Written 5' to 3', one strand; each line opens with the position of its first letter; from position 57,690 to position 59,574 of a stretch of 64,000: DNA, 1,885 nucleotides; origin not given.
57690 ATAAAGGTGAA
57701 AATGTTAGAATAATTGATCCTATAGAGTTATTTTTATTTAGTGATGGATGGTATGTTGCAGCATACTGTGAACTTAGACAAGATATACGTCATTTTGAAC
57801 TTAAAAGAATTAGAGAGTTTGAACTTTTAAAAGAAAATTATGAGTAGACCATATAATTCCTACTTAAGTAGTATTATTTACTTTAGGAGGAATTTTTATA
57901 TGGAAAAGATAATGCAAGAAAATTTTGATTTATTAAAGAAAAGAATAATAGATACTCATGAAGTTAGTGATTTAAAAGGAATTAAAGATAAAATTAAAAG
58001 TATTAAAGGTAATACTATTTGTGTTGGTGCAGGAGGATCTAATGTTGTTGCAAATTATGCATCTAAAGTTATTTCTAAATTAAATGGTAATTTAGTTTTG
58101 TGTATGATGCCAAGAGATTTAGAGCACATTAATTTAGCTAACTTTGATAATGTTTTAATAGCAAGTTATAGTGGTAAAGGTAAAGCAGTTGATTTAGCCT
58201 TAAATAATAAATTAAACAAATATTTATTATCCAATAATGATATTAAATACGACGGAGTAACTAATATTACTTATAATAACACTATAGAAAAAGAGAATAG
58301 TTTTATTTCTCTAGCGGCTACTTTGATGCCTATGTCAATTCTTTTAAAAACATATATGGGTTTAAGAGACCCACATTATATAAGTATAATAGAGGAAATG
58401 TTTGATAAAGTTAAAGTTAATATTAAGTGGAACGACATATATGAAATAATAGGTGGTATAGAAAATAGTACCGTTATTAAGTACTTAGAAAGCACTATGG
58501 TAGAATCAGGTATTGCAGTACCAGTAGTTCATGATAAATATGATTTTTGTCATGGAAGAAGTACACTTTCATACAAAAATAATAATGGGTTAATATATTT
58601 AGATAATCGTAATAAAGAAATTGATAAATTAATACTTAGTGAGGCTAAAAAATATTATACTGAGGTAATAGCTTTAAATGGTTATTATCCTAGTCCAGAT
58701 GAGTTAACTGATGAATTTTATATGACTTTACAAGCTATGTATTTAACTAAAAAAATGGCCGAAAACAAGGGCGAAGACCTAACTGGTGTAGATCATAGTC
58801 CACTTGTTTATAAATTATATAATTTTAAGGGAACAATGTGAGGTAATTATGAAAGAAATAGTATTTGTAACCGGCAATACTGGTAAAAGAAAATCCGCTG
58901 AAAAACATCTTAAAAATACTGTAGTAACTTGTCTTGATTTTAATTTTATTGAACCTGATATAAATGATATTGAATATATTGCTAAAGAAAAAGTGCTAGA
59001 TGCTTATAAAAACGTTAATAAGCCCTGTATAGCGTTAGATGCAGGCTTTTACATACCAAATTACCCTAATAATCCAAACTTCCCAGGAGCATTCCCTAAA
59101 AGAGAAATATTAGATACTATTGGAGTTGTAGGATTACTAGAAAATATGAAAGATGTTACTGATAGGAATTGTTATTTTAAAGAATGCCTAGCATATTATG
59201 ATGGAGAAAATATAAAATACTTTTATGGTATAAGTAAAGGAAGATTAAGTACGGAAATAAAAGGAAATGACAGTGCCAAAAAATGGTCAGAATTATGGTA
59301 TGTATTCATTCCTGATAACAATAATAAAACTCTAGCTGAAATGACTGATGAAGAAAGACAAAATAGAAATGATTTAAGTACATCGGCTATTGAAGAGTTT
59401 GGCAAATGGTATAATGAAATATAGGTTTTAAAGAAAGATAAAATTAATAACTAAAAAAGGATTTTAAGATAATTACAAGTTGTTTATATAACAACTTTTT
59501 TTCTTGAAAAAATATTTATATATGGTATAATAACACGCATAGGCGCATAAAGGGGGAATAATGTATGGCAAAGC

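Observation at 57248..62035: Candidate nucleotide-modifying (possibly antiviral) module: WYL regulator - SIS-like - Ham1/ITPase-like, then CYTH - short viperin-like radical SAM - LysR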

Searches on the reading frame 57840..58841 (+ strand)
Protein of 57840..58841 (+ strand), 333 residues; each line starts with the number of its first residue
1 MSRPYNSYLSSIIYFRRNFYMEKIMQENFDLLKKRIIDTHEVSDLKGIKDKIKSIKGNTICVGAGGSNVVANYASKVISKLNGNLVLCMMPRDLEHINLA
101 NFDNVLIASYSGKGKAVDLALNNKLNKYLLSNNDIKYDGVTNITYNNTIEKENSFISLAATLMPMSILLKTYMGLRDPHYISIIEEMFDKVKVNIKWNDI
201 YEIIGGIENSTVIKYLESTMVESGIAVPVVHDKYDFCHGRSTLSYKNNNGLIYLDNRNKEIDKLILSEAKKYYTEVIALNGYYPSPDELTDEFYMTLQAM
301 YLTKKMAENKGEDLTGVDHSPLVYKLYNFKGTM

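Call 3: search_protein_families(library=pfam, proteins=[window:57840-58841:+], max_evalue=0.01)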
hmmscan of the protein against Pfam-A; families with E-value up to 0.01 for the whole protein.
window:57840-58841:+ (333 aa): 0 families

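Call 4: search_protein_families(library=ncbifam, proteins=[window:57840-58841:+], max_evalue=0.01)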
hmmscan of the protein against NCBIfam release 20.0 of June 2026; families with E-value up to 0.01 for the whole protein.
window:57840-58841:+ (333 aa): 1 family
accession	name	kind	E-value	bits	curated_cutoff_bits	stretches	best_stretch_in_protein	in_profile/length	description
TIGR02128.1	G6PI_arch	equivalog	0.0099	14.8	213.9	0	48-113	14-78/308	bifunctional phosphoglucose/phosphomannose isomerase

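Call 5: search_protein_families(library=padloc, proteins=[window:57840-58841:+], max_evalue=0.01)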
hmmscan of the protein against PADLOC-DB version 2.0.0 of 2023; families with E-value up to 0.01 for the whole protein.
window:57840-58841:+ (333 aa): 0 families

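Call 52: find_homologous_proteins(query=window:57900-58841:+, max_evalue=0.001)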
Query window:57900-58841:+ (313 aa): 626 proteins with E <= 0.001 among 2533 candidates; the best 120 are listed.
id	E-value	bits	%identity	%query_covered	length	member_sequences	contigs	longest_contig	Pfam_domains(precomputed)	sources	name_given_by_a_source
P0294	1.5e-201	686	100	100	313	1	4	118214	-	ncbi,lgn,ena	-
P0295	9.9e-201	683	100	100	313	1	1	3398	-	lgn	-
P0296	2.9e-198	675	98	100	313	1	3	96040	-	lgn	-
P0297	1.7e-197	673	98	100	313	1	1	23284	-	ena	-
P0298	2.2e-197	672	98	100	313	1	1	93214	-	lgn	-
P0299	1.1e-196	670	98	100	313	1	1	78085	-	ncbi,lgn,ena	-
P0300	2.9e-195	666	96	100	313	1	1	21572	-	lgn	-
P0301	3.0e-193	659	98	100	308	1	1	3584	-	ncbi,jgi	jgi:hypothetical protein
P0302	8.9e-191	651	95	100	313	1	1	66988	-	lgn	-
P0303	1.2e-186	637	92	100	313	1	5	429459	-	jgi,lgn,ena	-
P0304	2.0e-186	636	92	100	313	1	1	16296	-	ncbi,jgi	-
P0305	9.7e-183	624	90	100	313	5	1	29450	-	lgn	-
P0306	3.0e-181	619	89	100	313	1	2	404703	-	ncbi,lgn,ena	-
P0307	5.4e-181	619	89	100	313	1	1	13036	-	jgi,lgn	jgi:hypothetical protein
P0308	3.7e-157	540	76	100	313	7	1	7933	-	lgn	-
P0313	9.5e-95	336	50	100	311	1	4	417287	-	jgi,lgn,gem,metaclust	metaclust:\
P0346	1.4e-86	309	52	99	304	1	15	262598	-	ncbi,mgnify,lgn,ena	mgnify:CR=1 FL=1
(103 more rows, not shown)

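Call 53: find_encoding_contigs(protein=P0346, flank=5000, max_places=3)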
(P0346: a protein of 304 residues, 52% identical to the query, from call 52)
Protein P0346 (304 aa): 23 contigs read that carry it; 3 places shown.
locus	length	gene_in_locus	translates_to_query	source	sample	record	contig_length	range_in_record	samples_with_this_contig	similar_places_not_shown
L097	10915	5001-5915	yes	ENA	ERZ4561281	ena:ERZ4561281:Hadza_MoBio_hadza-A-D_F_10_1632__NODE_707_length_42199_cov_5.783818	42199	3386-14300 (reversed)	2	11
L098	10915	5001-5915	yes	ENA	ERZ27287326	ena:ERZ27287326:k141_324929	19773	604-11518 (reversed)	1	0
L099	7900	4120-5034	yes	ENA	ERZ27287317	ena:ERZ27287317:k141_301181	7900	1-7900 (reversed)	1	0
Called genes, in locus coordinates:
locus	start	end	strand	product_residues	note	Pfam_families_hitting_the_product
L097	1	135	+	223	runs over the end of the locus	PF16316:DUF4956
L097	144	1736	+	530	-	PF14262:Cthe_2159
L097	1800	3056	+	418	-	PF05193:Peptidase_M16_C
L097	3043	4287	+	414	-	PF00675:Peptidase_M16, PF05193:Peptidase_M16_C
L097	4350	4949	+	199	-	PF08279:HTH_11 (faint), PF13280:WYL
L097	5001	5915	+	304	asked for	-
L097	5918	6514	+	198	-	PF01725:Ham1p_like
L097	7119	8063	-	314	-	PF11899:DUF3419 (faint)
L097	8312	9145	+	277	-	PF01171:ATP_bind_3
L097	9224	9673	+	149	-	PF01047:MarR, PF12802:MarR_2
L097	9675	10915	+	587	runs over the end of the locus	PF00664:ABC_membrane, PF00005:ABC_tran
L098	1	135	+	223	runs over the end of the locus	PF16316:DUF4956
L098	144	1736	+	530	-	PF14262:Cthe_2159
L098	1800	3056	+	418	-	PF05193:Peptidase_M16_C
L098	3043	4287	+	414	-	PF00675:Peptidase_M16, PF05193:Peptidase_M16_C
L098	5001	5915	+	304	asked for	-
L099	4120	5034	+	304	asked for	-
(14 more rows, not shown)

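Call 54: find_encoding_contigs(protein=P0313, flank=5000, max_places=2)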
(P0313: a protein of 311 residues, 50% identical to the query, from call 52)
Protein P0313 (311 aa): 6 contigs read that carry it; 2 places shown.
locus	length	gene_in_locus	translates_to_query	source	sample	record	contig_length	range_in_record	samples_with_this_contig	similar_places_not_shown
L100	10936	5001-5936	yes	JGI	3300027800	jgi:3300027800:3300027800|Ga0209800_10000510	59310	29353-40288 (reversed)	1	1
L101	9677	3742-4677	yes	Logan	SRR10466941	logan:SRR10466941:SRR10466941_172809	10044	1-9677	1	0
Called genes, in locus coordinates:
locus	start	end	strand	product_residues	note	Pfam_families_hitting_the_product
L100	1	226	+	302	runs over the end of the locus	PF02661:Fic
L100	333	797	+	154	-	PF00293:NUDIX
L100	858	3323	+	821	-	PF00690:Cation_ATPase_N, PF00122:E1-E2_ATPase, PF08282:Hydrolase_3 (faint), PF00702:Hydrolase, PF13246:Cation_ATPase, PF00689:Cation_ATPase_C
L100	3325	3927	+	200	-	PF08279:HTH_11 (weak), PF13280:WYL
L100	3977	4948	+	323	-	-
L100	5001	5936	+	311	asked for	-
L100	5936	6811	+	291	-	PF00294:PfkB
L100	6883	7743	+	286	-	-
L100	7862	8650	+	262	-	PF12844:HTH_19 (weak), PF13560:HTH_31 (weak), PF01381:HTH_3, PF13630:SdpI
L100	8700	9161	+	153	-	-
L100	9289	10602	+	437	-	PF00270:DEAD, PF04851:ResIII, PF00271:Helicase_C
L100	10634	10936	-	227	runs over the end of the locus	PF22570:LiaF-TM, PF09922:LiaF-like_C (weak)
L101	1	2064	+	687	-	?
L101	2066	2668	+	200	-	PF08279:HTH_11 (weak), PF13280:WYL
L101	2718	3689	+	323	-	-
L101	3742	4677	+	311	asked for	-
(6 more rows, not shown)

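Call 59: search_solved_structures(query=A4, max_evalue=1)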
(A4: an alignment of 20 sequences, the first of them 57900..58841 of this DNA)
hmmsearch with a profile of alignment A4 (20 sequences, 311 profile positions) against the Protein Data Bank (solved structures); distinct sequences matched with E-value up to 1: 3.
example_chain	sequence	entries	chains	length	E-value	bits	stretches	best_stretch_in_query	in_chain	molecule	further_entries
4dhi_B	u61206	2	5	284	0.47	12.8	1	127-174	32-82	Ubiquitin thioesterase otubain-like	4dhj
4myy_A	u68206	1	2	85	0.74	12.1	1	12-64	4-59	CurG, CurH fusion protein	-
5uqi_A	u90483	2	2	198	0.74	12.1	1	15-118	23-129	Phosphosugar isomerase | Isomerase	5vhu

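Call 67: predict_structure(alignment_id=A4)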
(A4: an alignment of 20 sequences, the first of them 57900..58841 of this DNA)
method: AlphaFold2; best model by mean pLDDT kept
length: 313 residues; sequences in the alignment: 20
mean_pLDDT: 88.9   pTM: 0.90
mean pLDDT of the five models: 88.9, 88.7, 88.5, 88.1, 86.9
residues with pLDDT >= 90: 191; 70-90: 100; 50-70: 22; < 50: 0
segments of 3 or more residues with pLDDT < 50: none
pLDDT, mean of each block of 10 residues (from residue 1): 75 94 96 98 91 98 95 90 96 89 96 91 91 69 96 95 96 87 92 93 88 71 79 89 89 92 90 96 91 73 77 64
secondary structure, 60 per line:
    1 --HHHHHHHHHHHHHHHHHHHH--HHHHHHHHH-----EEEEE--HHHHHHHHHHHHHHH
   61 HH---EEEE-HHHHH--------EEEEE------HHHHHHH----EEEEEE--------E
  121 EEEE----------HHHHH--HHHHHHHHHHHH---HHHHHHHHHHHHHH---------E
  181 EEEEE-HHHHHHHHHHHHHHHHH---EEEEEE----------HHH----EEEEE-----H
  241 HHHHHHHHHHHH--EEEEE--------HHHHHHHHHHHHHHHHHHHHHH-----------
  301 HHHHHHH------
elements in order: H3-22 H25-33 E39-43 H46-62 E66-69 H71-75 E84-88 H95-101 E106-111 E120-124 H135-139 H142-153 H157-170 E180-185 H187-203 E207-212 E230-234 H240-252 E255-259 H268-289 H301-307

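Call 70: fold_search(model_id=the predicted structure, library=pdb)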
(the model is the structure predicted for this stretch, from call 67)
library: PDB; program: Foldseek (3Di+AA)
matches with E <= 10: 1201; with E <= 0.001: 127
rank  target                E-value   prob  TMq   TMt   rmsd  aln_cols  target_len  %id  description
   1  2aml_B                8.3e-12  1.00  0.64  0.57   5.6       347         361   16  Crystal structure of Lmo0035 protein (46906266) from LISTERIA MONOCYTOGENES 4b F2365 at 1.50 A resolution (released 2005-10-18)
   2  2aml_A                1.2e-11  1.00  0.69  0.60   6.0       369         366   15  Crystal structure of Lmo0035 protein (46906266) from LISTERIA MONOCYTOGENES 4b F2365 at 1.50 A resolution (released 2005-10-18)
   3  8fdb_B                3.3e-10  1.00  0.70  0.67   4.9       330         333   13  CRYSTAL STRUCTURE OF NAGB-II PHOSPHOSUGAR ISOMERASE FROM Shewanella denitrificans OS217 IN COMPLEX WITH GLUCITOLAMINE- (released 2023-05-17)
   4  2dec_A                5.2e-10  1.00  0.71  0.69   4.4       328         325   14  Crystal Structure of the PH0510 protein from Pyrococcus horikoshii OT3 (released 2006-08-10)
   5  2cb0_A                5.9e-10  1.00  0.69  0.68   5.2       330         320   16  Crystal structure of glucosamine 6-phosphate deaminase from Pyrococcus furiosus (released 2007-03-13)
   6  2df8_B                5.9e-10  1.00  0.69  0.67   5.3       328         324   14  Crystal Structure of the PH0510 protein from Pyrococcus horikoshii OT3 in complex with beta-D-Fructopyranose-1-phospha (released 2006-08-27)
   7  3eua_G                5.9e-10  1.00  0.57  0.55   6.7       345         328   13  CRYSTAL STRUCTURE OF A PUTATIVE PHOSPHOSUGAR ISOMERASE (BSU32610) FROM BACILLUS SUBTILIS AT 1.90 A RESOLUTION (released 2008-10-21)
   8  2cb0_B                6.2e-10  1.00  0.65  0.62   6.3       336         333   15  Crystal structure of glucosamine 6-phosphate deaminase from Pyrococcus furiosus (released 2007-03-13)
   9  3eua_A                8.2e-10  1.00  0.62  0.60   5.7       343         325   13  CRYSTAL STRUCTURE OF A PUTATIVE PHOSPHOSUGAR ISOMERASE (BSU32610) FROM BACILLUS SUBTILIS AT 1.90 A RESOLUTION (released 2008-10-21)
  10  3eua_H                8.2e-10  1.00  0.57  0.55   7.1       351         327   12  CRYSTAL STRUCTURE OF A PUTATIVE PHOSPHOSUGAR ISOMERASE (BSU32610) FROM BACILLUS SUBTILIS AT 1.90 A RESOLUTION (released 2008-10-21)
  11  3eua_B                1.2e-09  1.00  0.60  0.58   6.0       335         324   13  CRYSTAL STRUCTURE OF A PUTATIVE PHOSPHOSUGAR ISOMERASE (BSU32610) FROM BACILLUS SUBTILIS AT 1.90 A RESOLUTION (released 2008-10-21)
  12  2zj3                  1.5e-09  1.00  0.66  0.58   6.6       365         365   14  Isomerase domain of human glucose:fructose-6-phosphate amidotransferase (released 2009-01-13)
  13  3eua_F                1.5e-09  1.00  0.59  0.56   6.3       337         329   13  CRYSTAL STRUCTURE OF A PUTATIVE PHOSPHOSUGAR ISOMERASE (BSU32610) FROM BACILLUS SUBTILIS AT 1.90 A RESOLUTION (released 2008-10-21)
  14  8eym_A                1.9e-09  1.00  0.66  0.65   5.2       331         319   12  CRYSTAL STRUCTURE OF NAGB-II PHOSPHOSUGAR ISOMERASE FROM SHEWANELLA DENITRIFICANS OS217 IN COMPLEX WITH GLUCITOLAMINE- (released 2023-05-17)
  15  2a3n                  2.3e-09  1.00  0.67  0.63   5.5       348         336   15  Crystal structure of a putative glucosamine-fructose-6-phosphate aminotransferase (stm4540.s) from salmonella typhimuriu (released 2005-07-26)
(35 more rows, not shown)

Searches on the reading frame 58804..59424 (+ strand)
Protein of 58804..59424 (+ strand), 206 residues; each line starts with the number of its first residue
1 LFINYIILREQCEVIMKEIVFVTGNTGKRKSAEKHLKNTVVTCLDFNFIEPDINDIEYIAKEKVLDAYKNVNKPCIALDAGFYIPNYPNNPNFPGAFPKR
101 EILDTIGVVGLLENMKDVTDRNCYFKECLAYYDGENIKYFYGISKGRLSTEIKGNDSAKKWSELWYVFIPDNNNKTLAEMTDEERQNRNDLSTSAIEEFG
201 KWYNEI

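Call 3: search_protein_families(library=pfam, proteins=[window:58804-59424:+], max_evalue=0.01)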
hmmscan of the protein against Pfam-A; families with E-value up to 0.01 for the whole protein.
window:58804-59424:+ (206 aa): 1 family
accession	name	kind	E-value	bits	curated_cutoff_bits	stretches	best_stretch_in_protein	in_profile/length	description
PF01725.21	Ham1p_like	-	1.8e-20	74.1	22.5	1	19-198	1-182/186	Ham1 family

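Call 4: search_protein_families(library=ncbifam, proteins=[window:58804-59424:+], max_evalue=0.01)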
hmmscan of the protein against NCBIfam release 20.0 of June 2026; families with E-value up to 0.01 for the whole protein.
window:58804-59424:+ (206 aa): 6 families
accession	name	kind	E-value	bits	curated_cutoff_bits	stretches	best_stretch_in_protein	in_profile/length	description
NF011396.0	PRK14821.1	equivalog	9.8e-32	110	203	1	18-205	2-182/185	XTP/dITP diphosphatase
TIGR00042.1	TIGR00042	equivalog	1.2e-22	80.3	145.35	1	18-203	1-183/184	RdgB/HAM1 family non-canonical purine NTP pyrophosphatase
NF011398.0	PRK14823.1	equivalog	2.4e-10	40.5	272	1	18-187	2-173/191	non-canonical purine NTP diphosphatase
NF011399.0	PRK14824.1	subfamily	2.9e-09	36.6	267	1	18-187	4-185/206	putative deoxyribonucleotide triphosphate pyrophosphatase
NF011397.0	PRK14822.1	equivalog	2.7e-08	33.4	234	1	16-186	1-177/201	XTP/dITP diphosphatase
NF011401.0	PRK14826.1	equivalog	0.0037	16.7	268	1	108-187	118-201/226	putative deoxyribonucleotide triphosphate pyrophosphatase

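Call 5: search_protein_families(library=padloc, proteins=[window:58804-59424:+], max_evalue=0.01)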
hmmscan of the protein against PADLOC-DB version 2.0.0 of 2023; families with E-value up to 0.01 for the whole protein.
window:58804-59424:+ (206 aa): 1 family
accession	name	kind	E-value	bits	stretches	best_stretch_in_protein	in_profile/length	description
PDLC00230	KwaB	-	0.002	15.6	1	5-69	25-85/322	DUF4868 domain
